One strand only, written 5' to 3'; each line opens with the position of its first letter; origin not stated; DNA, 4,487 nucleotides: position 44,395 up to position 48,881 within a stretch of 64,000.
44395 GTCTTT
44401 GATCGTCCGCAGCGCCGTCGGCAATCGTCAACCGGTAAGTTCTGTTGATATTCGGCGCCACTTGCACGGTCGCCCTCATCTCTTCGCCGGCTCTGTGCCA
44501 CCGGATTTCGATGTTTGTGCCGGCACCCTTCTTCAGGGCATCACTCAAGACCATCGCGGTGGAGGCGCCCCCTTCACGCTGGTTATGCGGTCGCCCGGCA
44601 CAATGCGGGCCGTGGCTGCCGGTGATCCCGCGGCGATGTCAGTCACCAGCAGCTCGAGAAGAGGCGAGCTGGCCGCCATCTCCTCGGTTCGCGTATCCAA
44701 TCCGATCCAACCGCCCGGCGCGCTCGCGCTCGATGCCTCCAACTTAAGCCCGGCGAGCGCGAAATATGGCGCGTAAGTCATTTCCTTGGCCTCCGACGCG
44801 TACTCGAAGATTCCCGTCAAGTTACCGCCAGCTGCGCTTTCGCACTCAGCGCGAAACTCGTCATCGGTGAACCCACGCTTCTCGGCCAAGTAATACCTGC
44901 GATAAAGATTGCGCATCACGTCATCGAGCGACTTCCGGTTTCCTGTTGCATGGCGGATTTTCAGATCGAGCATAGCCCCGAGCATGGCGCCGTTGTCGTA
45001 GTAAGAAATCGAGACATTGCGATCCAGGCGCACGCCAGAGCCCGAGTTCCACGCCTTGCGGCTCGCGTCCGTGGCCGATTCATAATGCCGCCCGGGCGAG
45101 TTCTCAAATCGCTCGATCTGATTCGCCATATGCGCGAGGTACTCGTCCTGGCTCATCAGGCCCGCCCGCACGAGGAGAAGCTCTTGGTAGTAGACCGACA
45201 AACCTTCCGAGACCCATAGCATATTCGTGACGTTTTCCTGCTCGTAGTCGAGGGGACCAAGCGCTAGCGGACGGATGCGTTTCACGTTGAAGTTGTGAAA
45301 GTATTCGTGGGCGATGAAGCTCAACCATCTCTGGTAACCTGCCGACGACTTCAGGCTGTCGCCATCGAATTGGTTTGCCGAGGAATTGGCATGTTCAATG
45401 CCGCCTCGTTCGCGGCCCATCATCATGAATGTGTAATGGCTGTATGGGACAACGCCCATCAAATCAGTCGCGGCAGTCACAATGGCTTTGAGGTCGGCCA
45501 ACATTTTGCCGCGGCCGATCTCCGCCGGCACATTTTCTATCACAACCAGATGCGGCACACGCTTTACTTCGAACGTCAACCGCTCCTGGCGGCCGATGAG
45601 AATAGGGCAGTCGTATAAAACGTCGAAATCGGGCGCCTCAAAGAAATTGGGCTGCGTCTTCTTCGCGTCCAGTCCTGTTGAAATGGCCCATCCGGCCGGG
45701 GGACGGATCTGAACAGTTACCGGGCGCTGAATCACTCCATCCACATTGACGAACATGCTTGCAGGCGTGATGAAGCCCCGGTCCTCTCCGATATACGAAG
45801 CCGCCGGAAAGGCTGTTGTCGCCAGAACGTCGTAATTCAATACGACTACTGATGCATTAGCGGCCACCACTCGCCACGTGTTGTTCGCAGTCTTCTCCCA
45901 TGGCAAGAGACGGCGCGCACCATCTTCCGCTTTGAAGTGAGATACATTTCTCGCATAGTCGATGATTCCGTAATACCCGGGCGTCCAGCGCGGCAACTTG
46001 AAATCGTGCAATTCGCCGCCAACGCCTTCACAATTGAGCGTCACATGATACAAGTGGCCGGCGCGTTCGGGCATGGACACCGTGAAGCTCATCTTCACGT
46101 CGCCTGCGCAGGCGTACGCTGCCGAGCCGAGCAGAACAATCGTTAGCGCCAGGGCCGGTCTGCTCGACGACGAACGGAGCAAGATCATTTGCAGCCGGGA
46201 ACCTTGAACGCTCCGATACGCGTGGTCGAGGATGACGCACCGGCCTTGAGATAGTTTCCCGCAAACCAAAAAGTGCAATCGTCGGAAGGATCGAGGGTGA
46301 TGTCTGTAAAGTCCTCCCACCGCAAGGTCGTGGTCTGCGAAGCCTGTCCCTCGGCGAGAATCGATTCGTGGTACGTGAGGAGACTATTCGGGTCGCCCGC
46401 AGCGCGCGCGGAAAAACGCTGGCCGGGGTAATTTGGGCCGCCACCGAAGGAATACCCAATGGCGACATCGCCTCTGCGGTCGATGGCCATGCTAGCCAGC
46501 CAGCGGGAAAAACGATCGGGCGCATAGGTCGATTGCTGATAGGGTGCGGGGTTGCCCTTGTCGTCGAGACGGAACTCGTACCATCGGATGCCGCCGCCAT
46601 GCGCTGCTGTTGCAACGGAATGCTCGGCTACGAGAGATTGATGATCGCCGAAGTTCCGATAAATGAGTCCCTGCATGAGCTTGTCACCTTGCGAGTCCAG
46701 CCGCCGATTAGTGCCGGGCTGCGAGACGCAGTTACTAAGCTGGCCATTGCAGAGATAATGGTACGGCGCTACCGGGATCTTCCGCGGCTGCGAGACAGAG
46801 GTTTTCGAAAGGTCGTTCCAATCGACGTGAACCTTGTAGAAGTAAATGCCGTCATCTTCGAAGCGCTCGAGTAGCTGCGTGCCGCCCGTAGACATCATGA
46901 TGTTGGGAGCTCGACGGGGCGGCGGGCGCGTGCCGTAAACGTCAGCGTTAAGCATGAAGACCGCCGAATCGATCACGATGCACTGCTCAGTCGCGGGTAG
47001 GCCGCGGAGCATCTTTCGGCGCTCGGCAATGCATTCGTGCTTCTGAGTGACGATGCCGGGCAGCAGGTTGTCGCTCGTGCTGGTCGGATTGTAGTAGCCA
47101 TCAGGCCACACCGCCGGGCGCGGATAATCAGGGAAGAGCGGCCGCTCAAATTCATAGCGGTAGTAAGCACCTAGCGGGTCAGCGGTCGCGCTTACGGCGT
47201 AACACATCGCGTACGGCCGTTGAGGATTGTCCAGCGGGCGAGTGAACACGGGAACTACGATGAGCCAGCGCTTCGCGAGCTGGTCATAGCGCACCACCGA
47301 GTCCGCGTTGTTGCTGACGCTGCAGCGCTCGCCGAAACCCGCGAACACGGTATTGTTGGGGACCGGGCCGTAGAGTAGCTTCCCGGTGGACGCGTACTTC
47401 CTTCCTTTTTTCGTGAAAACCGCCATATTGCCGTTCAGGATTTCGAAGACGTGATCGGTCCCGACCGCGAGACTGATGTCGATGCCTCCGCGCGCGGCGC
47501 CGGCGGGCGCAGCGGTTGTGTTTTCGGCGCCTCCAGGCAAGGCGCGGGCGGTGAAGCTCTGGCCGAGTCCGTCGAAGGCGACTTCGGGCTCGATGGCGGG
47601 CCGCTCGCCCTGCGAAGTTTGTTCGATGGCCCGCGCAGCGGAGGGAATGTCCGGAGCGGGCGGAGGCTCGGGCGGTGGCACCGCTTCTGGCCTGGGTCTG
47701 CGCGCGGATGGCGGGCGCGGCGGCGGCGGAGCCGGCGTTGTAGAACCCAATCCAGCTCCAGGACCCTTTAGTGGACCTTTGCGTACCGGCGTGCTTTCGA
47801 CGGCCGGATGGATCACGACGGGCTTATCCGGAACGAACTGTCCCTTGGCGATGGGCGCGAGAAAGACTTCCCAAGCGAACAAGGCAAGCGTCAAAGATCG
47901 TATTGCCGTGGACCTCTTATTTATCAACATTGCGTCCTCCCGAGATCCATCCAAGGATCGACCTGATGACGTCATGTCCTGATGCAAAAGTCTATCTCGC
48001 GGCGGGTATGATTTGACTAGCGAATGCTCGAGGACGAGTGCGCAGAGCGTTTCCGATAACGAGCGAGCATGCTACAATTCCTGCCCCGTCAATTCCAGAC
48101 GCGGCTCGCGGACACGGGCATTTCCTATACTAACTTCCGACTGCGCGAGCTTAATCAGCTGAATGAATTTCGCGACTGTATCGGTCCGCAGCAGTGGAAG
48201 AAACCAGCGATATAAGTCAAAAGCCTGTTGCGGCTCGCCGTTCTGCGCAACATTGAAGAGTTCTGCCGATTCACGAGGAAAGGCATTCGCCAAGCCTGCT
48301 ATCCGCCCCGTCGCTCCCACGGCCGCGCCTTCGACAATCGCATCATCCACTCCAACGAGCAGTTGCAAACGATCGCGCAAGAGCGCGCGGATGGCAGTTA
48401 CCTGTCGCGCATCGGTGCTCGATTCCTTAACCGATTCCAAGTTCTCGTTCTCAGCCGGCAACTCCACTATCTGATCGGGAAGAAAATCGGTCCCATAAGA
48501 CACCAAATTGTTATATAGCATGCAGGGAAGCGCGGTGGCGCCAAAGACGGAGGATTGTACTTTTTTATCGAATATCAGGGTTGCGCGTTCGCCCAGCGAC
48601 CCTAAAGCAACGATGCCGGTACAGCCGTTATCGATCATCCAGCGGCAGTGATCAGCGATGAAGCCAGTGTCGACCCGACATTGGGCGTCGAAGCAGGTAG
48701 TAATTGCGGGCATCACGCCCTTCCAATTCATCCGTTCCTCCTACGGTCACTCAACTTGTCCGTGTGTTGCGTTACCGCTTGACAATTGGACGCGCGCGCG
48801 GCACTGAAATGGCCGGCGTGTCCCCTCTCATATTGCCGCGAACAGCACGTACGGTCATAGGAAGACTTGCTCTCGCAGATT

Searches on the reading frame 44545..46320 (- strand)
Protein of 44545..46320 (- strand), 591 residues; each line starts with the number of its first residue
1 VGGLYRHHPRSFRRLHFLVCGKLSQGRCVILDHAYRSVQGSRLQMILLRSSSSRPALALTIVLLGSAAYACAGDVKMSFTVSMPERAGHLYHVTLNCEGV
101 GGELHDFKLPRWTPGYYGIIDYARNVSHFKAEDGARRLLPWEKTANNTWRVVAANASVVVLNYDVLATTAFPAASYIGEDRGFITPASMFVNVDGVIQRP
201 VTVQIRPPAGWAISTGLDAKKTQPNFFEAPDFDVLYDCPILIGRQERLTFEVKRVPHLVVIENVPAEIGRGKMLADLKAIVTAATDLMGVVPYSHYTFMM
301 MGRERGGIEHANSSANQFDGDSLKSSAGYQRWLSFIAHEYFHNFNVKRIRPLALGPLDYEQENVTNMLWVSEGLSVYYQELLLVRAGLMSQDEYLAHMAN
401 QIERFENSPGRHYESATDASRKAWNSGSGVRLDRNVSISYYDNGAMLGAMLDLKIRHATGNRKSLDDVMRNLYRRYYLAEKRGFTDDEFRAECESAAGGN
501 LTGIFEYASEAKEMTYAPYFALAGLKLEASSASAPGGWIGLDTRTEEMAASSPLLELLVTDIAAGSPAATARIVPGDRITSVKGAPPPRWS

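Call 42: search_protein_families(library=pfam, proteins=[window:44545-46320:-], max_evalue=0.00001)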
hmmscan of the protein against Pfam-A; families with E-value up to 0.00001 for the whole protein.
window:44545-46320:- (591 aa): 2 families
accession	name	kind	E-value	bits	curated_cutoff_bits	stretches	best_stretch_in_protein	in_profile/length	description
PF17899.6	Peptidase_M61_N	-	3.7e-42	144.6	23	1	79-244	2-168/168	Peptidase M61 N-terminal domain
PF05299.18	Peptidase_M61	-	3.6e-37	127.8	22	1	333-447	3-118/118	M61 glycyl aminopeptidase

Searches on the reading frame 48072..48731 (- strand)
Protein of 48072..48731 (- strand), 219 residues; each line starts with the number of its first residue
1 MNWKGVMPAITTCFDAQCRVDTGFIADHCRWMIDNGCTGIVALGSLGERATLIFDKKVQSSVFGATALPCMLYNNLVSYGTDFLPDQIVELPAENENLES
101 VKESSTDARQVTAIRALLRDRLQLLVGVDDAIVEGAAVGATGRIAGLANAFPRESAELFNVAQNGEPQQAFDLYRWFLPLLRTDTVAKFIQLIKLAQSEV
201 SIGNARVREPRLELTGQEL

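Call 42: search_protein_families(library=pfam, proteins=[window:48072-48731:-], max_evalue=0.00001)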
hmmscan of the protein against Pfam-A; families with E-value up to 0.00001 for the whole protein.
window:48072-48731:- (219 aa): 1 family
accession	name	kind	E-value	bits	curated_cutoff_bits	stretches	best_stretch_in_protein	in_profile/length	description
PF00701.28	DHDPS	-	1.7e-27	96.4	22.1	1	63-217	123-277/289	Dihydrodipicolinate synthetase family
